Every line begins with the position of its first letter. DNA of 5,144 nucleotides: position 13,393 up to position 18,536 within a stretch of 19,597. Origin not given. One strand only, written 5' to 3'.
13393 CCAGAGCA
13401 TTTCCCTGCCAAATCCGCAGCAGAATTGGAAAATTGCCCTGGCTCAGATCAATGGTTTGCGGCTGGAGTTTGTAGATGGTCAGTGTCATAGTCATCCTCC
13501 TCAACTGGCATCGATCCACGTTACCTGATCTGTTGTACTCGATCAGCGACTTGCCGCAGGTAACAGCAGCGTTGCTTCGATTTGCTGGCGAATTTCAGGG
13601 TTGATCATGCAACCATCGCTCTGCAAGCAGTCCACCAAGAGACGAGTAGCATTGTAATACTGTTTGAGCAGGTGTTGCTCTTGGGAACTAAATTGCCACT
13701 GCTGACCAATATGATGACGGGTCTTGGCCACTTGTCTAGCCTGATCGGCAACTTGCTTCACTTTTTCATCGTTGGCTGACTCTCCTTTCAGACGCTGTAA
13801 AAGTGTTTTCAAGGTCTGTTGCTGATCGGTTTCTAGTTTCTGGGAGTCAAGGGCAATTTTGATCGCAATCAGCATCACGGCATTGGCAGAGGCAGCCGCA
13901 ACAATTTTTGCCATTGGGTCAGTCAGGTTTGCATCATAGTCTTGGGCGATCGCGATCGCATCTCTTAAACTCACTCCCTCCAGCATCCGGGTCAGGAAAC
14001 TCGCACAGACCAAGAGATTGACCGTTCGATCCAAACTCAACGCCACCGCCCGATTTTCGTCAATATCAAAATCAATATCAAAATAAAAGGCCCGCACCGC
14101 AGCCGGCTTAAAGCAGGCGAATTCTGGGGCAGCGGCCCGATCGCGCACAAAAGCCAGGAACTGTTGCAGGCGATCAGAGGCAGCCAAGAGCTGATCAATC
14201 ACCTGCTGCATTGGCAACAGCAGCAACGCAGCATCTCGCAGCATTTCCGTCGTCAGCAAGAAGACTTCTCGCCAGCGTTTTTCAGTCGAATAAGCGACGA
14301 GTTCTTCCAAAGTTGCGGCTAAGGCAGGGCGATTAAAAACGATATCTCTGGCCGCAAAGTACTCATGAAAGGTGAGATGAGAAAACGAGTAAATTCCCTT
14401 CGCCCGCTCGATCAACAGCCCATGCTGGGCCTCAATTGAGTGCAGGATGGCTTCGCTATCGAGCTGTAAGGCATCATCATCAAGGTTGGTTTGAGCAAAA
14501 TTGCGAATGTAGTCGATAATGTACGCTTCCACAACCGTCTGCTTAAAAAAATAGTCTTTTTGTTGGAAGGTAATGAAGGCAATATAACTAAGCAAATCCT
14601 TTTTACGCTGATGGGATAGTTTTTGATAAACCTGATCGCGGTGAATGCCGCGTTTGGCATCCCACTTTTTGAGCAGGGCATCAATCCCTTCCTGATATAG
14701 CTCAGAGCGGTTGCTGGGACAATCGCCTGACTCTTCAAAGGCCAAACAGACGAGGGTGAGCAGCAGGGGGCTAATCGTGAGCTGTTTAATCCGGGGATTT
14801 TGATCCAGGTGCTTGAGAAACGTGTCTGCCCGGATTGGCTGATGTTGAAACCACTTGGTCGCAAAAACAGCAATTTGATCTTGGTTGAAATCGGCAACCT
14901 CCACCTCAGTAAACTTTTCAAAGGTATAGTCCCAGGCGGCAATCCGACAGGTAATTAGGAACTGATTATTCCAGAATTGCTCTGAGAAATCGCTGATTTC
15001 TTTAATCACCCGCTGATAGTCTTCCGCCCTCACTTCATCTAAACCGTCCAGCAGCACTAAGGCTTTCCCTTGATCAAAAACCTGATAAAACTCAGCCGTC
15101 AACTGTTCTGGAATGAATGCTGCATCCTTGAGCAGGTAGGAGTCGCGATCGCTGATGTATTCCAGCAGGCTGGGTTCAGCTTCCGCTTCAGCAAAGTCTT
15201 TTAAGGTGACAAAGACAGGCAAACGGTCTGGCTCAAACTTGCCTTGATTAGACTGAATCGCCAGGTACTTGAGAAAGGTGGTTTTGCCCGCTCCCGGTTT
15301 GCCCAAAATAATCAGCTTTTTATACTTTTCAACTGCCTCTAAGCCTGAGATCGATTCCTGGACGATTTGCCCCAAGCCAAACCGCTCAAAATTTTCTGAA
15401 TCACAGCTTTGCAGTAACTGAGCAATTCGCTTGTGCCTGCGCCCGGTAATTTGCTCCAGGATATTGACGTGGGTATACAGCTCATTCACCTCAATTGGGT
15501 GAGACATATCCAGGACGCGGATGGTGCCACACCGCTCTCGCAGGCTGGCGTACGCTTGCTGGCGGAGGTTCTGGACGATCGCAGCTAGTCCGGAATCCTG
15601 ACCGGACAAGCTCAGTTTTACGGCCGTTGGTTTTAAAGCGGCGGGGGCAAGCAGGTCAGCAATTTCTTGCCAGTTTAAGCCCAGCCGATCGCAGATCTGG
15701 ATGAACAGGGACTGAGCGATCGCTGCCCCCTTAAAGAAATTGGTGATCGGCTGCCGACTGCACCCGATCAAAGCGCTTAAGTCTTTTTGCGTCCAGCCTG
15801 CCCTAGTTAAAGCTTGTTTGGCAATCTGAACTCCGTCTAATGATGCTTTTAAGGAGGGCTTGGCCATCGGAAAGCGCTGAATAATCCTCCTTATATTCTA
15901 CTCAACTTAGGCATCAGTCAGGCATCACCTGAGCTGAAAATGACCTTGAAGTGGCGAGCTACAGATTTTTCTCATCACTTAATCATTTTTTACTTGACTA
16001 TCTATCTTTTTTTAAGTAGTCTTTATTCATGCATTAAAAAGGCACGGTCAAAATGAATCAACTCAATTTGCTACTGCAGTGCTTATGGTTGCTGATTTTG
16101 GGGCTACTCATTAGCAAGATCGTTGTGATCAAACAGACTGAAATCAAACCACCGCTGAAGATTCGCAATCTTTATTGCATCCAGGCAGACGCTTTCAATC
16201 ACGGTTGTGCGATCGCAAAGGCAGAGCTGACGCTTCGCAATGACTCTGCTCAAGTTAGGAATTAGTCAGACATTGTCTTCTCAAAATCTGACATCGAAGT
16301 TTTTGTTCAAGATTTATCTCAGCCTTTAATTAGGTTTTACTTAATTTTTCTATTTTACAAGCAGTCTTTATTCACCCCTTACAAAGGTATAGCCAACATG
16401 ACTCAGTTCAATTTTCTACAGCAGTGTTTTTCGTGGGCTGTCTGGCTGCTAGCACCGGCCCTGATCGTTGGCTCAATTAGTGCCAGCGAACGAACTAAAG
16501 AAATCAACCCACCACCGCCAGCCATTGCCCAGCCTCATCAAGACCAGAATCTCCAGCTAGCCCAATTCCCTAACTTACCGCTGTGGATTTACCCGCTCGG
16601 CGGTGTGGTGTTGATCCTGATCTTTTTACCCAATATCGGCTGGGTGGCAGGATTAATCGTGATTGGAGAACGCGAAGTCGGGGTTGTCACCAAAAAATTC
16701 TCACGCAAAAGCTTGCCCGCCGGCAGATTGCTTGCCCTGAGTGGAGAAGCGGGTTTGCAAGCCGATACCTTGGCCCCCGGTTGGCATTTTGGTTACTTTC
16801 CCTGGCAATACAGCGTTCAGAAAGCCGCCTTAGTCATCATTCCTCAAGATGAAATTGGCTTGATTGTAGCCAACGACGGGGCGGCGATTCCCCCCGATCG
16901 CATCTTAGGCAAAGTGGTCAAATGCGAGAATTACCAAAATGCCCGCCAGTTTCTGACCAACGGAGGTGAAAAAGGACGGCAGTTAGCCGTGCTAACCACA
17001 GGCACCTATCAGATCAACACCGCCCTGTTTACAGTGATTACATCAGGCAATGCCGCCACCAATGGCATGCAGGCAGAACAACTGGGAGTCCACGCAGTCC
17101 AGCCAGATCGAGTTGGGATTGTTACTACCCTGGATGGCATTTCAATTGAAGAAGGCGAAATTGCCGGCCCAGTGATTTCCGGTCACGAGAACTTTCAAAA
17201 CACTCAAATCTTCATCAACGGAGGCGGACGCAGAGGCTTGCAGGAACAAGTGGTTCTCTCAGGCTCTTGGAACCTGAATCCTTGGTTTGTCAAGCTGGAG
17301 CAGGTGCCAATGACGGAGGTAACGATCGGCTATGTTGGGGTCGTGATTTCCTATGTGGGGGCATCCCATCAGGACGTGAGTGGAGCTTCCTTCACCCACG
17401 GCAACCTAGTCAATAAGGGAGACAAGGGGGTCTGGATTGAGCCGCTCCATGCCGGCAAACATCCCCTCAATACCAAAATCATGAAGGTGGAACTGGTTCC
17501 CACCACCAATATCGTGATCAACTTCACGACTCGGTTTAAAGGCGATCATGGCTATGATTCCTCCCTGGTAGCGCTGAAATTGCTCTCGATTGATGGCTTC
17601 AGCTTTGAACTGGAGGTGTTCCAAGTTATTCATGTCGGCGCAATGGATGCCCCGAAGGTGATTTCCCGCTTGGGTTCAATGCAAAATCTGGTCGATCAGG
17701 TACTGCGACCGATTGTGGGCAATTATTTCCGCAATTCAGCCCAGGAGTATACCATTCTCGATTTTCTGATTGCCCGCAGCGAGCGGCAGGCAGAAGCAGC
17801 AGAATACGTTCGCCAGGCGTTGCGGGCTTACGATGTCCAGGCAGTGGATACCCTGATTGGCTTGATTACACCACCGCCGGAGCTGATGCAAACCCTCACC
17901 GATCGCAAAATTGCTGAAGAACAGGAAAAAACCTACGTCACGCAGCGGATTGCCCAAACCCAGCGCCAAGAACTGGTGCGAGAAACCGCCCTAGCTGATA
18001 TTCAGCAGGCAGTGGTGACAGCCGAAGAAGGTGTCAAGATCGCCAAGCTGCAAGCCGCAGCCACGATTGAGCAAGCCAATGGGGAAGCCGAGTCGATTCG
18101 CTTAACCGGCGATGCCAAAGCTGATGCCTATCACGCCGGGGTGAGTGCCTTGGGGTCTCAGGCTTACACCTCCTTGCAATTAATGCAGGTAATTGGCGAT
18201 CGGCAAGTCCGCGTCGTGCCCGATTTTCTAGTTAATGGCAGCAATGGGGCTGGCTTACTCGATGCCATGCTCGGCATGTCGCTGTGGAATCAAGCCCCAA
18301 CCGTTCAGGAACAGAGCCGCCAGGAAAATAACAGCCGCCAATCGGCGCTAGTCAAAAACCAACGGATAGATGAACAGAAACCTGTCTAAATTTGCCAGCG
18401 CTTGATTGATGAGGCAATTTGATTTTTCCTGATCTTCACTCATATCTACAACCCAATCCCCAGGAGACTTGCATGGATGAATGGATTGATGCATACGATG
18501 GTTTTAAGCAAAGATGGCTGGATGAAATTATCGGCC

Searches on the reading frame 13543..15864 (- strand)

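Call 90: search_protein_families(library=pfam, proteins=[window:13543-15864:-], max_evalue=0.001)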
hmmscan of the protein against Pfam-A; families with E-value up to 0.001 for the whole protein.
window:13543-15864:- (773 aa): 7 families
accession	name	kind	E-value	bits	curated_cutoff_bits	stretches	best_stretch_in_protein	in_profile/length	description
PF22727.1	NCH2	-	1.5e-21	76.8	27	1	684-769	4-96/96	NACHT C-terminal Helical domain 2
PF05729.18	NACHT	-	2.3e-15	57.2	26.7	1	184-341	3-166/167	NACHT domain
PF20720.3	nSTAND3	-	8e-06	26.1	27.2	1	175-232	11-46/155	Novel STAND NTPase 3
PF01381.28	HTH_3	-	1.9e-05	25.1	23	1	16-67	2-54/55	Helix-turn-helix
PF25199.1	nSTAND_NTPase5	-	0.00026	21.3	34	0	167-204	28-64/145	Novel STAND NTPase 5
PF24883.2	NPHP3_N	-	0.0004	21.1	24.8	0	232-307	89-164/164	Nephrocystin 3, N-terminal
PF00005.33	ABC_tran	-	0.0009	20.3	25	0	178-206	8-36/137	ABC transporter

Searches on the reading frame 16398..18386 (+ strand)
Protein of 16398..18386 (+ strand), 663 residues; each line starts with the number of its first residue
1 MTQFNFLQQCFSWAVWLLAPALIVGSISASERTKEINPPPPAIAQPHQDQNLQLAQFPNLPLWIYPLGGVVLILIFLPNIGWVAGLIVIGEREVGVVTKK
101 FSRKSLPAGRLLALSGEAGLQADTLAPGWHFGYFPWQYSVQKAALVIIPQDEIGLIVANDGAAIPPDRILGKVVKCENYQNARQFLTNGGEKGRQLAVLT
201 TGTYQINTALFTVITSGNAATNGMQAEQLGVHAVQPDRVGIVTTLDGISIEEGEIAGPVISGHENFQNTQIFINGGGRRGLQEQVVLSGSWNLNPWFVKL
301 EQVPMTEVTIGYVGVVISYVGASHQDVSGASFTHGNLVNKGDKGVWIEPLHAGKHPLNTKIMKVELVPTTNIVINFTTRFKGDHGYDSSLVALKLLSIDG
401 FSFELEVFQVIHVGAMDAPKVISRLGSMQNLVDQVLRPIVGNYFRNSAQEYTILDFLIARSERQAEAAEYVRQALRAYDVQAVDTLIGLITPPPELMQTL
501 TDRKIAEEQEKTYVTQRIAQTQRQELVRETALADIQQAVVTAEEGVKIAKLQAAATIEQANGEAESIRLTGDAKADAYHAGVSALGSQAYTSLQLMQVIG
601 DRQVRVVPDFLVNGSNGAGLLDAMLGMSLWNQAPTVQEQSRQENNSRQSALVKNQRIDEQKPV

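Call 90: search_protein_families(library=pfam, proteins=[window:16398-18386:+], max_evalue=0.001)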
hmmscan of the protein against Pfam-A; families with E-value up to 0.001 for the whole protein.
window:16398-18386:+ (663 aa): 1 family
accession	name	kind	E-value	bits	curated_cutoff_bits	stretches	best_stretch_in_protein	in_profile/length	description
PF01145.31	Band_7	-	1.2e-22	81.2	23.6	1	308-519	3-170/176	SPFH domain / Band 7 family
